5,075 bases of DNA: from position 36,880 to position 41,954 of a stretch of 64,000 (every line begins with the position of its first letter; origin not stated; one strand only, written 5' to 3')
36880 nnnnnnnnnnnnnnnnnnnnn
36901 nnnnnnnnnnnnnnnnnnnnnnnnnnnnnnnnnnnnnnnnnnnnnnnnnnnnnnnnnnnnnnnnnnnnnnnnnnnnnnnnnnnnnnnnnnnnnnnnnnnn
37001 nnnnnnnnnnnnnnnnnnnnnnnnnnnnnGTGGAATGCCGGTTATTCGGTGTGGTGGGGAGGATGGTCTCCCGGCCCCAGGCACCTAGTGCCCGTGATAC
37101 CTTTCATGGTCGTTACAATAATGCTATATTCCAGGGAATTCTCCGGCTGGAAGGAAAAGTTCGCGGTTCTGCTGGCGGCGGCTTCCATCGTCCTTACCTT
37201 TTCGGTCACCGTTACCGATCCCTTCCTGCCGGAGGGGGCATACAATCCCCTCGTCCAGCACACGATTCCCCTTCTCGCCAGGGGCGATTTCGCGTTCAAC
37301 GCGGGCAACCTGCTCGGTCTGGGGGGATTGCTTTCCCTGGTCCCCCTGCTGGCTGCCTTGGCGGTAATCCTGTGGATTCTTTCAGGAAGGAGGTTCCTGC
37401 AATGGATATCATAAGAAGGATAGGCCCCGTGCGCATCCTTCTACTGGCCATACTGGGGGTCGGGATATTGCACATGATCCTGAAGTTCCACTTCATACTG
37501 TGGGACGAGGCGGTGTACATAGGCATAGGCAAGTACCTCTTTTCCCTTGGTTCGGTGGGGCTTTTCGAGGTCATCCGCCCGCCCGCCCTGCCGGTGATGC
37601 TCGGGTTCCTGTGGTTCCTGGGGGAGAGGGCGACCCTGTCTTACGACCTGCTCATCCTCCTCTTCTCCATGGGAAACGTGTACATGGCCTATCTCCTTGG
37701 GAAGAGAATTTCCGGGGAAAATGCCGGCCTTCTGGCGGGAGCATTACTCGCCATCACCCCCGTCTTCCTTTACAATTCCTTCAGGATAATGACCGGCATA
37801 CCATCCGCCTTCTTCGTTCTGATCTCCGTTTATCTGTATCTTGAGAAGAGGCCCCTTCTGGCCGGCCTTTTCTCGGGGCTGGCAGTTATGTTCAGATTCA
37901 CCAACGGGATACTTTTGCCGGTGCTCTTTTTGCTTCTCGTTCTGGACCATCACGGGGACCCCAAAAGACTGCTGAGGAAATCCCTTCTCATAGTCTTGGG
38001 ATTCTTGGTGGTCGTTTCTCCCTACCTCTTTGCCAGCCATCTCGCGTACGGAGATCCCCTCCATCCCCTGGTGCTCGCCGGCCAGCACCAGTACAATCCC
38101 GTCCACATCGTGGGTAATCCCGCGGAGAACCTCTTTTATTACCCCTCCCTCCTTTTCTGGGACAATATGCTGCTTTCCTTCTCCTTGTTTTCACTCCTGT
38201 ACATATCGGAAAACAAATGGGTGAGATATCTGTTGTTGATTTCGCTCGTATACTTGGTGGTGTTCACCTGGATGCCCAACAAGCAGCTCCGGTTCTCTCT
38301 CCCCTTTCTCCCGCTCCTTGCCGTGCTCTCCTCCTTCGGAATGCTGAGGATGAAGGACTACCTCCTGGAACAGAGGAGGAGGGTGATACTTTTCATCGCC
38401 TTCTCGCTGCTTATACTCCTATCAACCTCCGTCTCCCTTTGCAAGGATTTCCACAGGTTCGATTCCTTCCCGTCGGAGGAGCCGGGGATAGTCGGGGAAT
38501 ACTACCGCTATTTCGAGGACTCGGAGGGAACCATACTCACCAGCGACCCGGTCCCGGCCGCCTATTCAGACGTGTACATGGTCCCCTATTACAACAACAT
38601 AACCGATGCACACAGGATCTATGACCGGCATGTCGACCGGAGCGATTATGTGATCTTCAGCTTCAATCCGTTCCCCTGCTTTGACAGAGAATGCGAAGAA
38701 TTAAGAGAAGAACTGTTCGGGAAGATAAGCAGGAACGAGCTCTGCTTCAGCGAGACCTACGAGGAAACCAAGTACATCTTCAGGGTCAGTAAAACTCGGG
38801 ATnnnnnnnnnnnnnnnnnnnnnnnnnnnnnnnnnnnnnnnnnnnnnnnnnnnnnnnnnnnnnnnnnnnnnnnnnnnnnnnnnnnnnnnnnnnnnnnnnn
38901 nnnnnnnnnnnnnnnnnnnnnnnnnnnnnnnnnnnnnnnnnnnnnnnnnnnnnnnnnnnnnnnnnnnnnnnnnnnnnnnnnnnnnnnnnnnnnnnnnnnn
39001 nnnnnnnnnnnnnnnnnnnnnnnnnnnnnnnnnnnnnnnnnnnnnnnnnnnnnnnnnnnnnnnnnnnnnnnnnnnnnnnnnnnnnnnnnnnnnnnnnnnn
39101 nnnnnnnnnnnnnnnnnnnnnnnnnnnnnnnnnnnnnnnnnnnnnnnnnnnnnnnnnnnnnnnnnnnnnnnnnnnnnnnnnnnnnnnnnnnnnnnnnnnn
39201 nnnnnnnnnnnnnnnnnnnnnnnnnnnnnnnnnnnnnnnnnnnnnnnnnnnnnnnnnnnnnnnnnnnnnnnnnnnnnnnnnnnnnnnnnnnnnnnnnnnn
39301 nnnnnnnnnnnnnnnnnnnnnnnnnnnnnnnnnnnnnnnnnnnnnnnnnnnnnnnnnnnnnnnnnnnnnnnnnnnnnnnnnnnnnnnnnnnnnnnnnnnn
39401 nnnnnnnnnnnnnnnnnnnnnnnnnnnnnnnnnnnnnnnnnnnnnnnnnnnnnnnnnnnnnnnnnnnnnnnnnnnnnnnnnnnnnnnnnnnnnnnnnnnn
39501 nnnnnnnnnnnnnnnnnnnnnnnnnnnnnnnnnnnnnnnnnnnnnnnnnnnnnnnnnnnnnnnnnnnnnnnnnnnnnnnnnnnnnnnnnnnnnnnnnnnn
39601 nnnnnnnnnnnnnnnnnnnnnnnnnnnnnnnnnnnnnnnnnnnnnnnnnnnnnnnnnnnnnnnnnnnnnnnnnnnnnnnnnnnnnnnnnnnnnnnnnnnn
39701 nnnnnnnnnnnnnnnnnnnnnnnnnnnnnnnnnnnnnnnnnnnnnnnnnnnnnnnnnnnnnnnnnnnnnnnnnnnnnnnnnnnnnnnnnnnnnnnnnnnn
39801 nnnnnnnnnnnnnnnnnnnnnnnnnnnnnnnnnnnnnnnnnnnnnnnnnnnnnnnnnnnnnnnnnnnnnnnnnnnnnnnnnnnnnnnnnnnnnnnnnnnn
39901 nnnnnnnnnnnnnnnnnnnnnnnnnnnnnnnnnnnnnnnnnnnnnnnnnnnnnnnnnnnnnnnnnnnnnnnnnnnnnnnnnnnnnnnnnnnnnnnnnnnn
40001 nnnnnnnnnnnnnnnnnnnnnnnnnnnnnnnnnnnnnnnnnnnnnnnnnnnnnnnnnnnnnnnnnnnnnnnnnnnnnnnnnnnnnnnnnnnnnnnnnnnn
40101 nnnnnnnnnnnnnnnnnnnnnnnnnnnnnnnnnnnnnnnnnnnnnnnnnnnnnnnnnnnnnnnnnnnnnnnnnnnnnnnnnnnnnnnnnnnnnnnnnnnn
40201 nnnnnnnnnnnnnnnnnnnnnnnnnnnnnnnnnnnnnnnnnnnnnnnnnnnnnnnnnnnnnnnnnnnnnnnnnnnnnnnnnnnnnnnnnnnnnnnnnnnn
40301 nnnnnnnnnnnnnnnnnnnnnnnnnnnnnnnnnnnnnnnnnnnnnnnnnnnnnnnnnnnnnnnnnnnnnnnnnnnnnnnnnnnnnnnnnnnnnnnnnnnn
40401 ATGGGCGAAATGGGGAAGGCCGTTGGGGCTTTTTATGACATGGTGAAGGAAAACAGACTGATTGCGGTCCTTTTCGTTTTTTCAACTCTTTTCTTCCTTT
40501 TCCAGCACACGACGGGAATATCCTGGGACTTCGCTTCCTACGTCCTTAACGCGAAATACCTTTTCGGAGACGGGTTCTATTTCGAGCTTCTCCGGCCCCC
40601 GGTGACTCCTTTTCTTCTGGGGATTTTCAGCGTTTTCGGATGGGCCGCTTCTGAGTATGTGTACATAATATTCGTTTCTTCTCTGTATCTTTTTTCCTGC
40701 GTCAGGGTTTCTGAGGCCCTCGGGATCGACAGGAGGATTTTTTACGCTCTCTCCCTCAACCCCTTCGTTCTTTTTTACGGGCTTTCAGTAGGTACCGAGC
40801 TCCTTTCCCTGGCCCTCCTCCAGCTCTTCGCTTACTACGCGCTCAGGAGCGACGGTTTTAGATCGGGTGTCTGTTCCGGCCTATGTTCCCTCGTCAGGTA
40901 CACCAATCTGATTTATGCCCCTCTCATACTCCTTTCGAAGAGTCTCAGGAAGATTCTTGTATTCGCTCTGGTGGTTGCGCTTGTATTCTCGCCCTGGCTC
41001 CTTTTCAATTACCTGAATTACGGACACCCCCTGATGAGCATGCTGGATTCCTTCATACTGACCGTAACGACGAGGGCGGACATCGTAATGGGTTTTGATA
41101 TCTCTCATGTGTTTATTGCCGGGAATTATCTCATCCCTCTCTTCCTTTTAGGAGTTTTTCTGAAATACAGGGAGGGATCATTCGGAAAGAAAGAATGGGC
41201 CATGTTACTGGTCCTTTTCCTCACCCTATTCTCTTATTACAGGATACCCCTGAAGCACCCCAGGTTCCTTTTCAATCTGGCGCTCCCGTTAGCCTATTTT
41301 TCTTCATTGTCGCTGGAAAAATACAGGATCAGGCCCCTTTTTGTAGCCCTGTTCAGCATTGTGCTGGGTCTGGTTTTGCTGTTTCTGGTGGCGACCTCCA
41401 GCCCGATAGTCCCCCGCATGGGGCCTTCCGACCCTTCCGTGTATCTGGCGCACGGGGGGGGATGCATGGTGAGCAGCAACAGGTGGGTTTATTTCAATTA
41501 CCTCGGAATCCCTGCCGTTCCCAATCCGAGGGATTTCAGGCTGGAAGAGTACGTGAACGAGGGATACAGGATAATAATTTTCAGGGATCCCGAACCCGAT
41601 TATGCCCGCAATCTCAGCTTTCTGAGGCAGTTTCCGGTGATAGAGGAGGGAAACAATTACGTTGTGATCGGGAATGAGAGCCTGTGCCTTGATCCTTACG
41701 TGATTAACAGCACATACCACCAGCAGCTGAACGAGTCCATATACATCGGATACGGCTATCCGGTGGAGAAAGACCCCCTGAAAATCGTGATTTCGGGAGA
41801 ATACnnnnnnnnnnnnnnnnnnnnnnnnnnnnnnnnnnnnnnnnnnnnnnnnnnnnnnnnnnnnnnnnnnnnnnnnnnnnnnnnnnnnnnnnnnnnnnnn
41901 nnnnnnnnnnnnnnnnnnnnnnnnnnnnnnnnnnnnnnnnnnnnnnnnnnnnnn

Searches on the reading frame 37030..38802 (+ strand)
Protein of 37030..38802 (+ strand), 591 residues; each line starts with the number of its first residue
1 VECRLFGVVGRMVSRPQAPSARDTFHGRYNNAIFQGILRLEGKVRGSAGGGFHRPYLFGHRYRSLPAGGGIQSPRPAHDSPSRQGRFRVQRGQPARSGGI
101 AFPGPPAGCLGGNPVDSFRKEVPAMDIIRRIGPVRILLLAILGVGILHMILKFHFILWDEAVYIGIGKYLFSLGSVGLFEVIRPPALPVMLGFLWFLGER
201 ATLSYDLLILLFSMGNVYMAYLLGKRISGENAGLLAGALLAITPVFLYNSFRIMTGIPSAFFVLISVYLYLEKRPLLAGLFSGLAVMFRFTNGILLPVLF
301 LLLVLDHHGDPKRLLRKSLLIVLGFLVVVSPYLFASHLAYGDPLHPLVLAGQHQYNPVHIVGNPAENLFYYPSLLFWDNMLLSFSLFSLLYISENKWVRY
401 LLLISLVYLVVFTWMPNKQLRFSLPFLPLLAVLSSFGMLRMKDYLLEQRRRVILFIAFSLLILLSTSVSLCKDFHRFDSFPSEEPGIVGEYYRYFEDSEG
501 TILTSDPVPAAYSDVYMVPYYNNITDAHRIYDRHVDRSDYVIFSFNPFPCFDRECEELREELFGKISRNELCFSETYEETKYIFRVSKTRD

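Call 70: search_protein_families(library=pfam, proteins=[window:37030-38802:+], max_evalue=0.001)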
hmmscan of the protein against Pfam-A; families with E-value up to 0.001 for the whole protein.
window:37030-38802:+ (591 aa): 2 families
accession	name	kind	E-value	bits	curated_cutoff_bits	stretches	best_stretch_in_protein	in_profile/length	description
PF13231.12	PMT_2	-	3.3e-10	40.8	26.1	1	183-333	2-158/160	Dolichyl-phosphate-mannose-protein mannosyltransferase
PF04922.18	DIE2_ALG10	-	0.00088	19.1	27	1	225-300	85-160/391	DIE2/ALG10 family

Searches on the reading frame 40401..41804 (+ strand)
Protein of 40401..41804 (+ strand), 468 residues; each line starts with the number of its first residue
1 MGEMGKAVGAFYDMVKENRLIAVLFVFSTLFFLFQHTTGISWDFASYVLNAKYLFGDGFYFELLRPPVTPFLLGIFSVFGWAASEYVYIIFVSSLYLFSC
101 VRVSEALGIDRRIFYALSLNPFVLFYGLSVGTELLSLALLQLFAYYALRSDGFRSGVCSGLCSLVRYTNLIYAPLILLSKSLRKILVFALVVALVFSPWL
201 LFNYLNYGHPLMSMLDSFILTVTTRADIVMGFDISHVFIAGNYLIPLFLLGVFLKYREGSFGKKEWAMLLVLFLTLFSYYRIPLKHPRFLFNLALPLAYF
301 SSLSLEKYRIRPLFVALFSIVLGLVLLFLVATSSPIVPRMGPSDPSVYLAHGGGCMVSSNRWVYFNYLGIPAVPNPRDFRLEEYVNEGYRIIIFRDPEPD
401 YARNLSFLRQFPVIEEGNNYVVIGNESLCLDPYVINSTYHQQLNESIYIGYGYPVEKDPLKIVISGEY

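Call 70: search_protein_families(library=pfam, proteins=[window:40401-41804:+], max_evalue=0.001)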
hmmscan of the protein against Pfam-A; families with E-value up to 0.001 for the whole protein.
window:40401-41804:+ (468 aa): 1 family
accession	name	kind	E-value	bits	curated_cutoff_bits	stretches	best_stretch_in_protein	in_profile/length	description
PF09594.16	GT87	-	0.00039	20.7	25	1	66-281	4-212/237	Glycosyltransferase family 87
